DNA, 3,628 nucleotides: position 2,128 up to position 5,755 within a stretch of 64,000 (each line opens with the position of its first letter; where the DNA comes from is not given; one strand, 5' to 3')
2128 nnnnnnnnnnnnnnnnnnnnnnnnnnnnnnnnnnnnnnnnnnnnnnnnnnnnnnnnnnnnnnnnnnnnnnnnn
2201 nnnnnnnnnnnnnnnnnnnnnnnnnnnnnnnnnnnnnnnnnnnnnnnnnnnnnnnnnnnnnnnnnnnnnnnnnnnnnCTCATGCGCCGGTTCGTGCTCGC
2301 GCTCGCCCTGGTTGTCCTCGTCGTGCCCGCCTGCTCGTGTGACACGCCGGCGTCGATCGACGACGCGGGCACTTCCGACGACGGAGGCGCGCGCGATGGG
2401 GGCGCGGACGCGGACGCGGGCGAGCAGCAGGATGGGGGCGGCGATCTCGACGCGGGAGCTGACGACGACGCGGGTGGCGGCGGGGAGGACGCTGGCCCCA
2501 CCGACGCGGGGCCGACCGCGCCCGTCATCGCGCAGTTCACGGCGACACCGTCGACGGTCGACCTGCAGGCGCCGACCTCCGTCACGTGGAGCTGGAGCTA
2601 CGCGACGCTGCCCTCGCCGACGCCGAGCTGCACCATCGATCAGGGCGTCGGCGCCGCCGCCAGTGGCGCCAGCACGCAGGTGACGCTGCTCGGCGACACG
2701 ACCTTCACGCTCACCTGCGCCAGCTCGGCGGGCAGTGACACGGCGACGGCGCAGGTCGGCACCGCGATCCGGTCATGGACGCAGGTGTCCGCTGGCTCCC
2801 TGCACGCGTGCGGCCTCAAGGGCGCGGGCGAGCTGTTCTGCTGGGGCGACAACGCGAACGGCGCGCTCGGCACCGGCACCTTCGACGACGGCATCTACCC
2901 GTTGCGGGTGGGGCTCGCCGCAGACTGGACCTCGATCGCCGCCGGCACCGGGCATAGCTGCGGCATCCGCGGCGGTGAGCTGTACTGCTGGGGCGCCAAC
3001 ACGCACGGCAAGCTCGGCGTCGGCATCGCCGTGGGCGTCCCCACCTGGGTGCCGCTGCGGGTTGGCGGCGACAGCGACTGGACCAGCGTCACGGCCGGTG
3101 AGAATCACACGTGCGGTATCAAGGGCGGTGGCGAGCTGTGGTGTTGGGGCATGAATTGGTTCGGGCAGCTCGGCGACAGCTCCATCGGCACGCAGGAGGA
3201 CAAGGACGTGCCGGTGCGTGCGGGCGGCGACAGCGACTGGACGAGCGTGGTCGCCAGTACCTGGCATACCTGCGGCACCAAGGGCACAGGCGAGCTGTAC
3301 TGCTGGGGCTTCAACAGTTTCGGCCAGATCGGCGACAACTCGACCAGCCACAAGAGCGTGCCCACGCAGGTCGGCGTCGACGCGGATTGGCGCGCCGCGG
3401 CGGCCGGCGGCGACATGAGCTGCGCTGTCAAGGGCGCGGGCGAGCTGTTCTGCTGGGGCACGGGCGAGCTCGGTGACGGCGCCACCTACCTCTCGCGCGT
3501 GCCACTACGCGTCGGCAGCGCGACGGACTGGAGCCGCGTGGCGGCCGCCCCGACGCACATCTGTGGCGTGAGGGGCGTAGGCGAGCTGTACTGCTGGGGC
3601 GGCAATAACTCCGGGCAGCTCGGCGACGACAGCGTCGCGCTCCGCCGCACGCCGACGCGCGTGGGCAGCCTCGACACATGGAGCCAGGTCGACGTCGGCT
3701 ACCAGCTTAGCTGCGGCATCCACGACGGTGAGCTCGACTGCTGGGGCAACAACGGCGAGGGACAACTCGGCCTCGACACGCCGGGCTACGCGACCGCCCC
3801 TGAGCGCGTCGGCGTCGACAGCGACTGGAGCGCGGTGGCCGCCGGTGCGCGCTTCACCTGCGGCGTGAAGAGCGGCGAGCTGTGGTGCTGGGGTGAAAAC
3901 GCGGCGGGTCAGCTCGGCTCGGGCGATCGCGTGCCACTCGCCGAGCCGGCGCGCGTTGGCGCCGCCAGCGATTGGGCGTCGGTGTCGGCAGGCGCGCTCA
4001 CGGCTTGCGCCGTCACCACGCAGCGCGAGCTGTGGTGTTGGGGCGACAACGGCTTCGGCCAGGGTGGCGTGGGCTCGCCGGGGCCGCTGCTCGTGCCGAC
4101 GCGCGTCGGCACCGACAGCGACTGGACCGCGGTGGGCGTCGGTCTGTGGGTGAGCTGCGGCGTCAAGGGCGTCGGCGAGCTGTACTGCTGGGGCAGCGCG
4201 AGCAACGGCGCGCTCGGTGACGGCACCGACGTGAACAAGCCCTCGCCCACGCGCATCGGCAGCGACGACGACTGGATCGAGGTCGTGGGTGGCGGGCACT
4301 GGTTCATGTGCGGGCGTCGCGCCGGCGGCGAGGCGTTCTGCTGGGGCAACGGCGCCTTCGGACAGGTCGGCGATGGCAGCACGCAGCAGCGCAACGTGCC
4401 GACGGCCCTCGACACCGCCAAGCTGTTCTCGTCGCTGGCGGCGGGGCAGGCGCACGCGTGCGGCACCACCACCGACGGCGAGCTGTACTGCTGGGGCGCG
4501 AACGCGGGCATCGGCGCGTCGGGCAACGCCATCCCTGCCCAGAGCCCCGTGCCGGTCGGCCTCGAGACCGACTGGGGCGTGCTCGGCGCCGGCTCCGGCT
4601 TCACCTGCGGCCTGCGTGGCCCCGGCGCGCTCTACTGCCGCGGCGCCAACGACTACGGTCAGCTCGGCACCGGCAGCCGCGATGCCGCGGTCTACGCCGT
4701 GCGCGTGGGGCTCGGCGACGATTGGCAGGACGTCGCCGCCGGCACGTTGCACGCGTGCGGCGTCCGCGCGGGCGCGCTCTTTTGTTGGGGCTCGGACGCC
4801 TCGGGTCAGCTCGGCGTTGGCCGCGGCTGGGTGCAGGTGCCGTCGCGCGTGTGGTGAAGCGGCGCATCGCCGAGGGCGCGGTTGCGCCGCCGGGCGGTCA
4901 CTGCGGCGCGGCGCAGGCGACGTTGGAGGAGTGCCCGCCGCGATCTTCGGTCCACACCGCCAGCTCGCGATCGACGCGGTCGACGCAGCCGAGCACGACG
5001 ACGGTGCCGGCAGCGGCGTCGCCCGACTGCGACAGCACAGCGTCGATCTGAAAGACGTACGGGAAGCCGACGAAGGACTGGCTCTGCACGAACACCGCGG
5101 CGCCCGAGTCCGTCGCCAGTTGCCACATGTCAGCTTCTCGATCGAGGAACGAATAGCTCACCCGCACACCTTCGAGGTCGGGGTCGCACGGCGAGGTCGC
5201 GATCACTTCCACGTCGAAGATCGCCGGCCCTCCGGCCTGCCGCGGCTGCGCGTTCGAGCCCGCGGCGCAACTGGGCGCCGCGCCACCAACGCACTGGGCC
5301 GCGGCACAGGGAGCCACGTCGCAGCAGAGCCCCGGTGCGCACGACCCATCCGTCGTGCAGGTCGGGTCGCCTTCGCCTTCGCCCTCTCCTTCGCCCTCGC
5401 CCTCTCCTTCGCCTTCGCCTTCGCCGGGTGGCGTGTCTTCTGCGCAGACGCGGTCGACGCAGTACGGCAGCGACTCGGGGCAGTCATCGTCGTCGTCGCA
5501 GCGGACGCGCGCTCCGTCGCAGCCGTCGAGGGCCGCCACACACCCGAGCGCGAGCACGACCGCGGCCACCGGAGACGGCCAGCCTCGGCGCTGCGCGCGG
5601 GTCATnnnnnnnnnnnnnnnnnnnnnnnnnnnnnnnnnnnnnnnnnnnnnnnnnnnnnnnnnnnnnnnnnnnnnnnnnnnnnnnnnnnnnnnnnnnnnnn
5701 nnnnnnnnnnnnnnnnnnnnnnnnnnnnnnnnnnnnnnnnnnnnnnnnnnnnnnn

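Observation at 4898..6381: Module copy 1 (minus strand): partner paralog + GE lipoprotein, next to malic enzyme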

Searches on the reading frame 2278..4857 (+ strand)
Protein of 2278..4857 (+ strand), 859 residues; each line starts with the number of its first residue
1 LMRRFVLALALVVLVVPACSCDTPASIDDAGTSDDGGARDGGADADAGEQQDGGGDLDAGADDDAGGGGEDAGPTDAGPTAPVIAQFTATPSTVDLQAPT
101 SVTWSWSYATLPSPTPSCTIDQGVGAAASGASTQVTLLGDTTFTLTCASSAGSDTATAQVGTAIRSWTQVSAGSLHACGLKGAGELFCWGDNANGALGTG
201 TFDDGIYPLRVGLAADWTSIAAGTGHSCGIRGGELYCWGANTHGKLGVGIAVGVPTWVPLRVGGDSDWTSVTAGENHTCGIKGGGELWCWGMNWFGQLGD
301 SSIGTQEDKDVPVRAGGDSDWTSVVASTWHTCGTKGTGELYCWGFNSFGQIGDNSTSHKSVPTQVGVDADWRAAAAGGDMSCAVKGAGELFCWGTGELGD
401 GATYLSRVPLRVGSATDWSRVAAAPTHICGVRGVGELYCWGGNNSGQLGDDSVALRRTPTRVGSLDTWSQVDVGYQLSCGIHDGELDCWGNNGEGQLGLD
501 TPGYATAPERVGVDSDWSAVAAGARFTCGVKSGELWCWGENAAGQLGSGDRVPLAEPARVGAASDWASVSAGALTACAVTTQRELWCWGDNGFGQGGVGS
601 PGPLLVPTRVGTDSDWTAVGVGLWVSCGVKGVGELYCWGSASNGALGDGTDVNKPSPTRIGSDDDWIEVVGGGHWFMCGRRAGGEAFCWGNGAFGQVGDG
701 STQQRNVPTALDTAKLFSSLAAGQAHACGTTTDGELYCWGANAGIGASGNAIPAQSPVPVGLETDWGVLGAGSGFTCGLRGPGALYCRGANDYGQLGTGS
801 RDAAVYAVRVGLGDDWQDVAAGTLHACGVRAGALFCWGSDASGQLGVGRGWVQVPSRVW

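Call 6: search_protein_families(library=pfam, proteins=[window:2278-4857:+], max_evalue=1)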
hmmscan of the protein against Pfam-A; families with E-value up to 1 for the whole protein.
window:2278-4857:+ (859 aa): 5 families
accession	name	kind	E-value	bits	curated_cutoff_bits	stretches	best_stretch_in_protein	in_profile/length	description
PF25390.1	WD40_RLD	-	6.7e-113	378.1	150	3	165-478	31-361/363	RCC1-like domain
PF00415.24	RCC1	-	5.1e-89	293.1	21.7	13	338-384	2-50/50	Regulator of chromosome condensation (RCC1) repeat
PF13540.12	RCC1_2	-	9.1e-69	226.2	22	13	567-595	2-30/30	Regulator of chromosome condensation (RCC1) repeat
PF25384.1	Alsin_RLD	-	1.3e-11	44.9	100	2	181-251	239-312/405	Alsin RCC1-like domain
PF07812.18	TfuA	-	0.0043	17.3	30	1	423-484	36-96/119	TfuA-like protein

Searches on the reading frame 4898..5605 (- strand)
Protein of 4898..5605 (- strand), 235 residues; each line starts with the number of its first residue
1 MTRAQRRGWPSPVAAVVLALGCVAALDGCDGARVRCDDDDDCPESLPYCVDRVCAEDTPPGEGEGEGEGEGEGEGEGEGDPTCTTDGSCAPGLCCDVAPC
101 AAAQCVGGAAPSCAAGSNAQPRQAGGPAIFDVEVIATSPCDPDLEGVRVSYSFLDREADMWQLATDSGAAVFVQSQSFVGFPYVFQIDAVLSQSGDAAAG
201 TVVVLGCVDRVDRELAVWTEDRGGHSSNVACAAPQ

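Call 6: search_protein_families(library=pfam, proteins=[window:4898-5605:-], max_evalue=1)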
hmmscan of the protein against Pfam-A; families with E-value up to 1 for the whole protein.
window:4898-5605:- (235 aa): 1 family
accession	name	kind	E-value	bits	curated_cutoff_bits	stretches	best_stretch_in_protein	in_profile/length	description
PF22807.2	TrAA12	-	0.013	14.3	30.9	1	61-87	407-433/463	TrAA12-like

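Call 23: search_protein_families(library=ncbifam, proteins=[window:4898-5605:-], max_evalue=1)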
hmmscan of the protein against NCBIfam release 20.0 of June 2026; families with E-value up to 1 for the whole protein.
window:4898-5605:- (235 aa): 0 families

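Call 28: find_homologous_proteins(query=window:4898-5605:-)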
Query window:4898-5605:- (235 aa): 4 proteins with E <= 0.001 among 8000 candidates.
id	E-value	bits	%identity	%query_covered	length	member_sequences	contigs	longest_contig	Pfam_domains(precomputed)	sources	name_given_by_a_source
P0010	3.3e-41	159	41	91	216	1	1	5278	-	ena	-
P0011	4.0e-40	156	44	86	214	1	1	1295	-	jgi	jgi:hypothetical protein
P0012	7.2e-5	40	45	5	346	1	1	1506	-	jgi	jgi:hypothetical protein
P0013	3.2e-4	38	27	85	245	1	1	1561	-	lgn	-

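Call 31: find_encoding_contigs(protein=P0010, flank=5000, max_places=3)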
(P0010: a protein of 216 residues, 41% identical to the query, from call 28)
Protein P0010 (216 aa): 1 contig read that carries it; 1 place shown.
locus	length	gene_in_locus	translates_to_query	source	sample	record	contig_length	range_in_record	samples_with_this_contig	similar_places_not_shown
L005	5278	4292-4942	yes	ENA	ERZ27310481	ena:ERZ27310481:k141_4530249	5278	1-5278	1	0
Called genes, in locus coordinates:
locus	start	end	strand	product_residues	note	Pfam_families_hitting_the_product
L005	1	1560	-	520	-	?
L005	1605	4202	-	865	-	-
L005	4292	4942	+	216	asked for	-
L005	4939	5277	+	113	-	?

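Call 50: predict_structure(alignment_id=A4)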
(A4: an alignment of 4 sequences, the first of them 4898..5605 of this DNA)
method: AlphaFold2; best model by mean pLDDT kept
length: 235 residues; sequences in the alignment: 4
mean_pLDDT: 54.1   pTM: 0.46
mean pLDDT of the five models: 54.1, 53.4, 51.2, 42.9, 42.5
residues with pLDDT >= 90: 0; 70-90: 35; 50-70: 102; < 50: 98
segments of 3 or more residues with pLDDT < 50: 1-11, 13-32, 58-117, 176-181
pLDDT, mean of each block of 10 residues (from residue 1): 41 39 31 61 69 61 41 32 37 41 39 43 60 70 75 62 57 56 62 59 74 66 64 61
secondary structure, 60 per line:
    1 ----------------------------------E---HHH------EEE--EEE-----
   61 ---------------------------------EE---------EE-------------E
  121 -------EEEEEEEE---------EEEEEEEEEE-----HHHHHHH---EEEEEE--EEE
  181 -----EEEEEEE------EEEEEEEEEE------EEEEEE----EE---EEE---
elements in order: E48-50 E53-55 E128-135 E145-154 H160-166 E170-175 E178-180 E186-192 E199-208 E215-220 E230-232
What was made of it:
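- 4901..5233 (-): C-terminal beta-sandwich cargo domain (residues 125-235; C140, C207, C231). AF2 gives an all-beta domain with pLDDT 56-75 (call 50).
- The lipoprotein model has low confidence (pLDDT 54, call 50).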

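Call 80: search_solved_structures(query=A3, max_evalue=1)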
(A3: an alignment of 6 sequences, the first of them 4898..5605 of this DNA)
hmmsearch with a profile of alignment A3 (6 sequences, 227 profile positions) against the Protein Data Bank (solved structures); distinct sequences matched with E-value up to 1: 3.
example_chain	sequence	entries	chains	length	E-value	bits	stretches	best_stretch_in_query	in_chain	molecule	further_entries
1g9p_A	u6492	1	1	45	0.0088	18.9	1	17-50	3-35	OMEGA-ATRACOTOXIN-HV2A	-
1hp3_A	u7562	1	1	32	0.091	15.6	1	17-45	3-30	OMEGA-ATRACOTOXIN-HV2A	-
2kra_A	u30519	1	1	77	0.82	12.5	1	68-115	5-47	Prokineticin Bv8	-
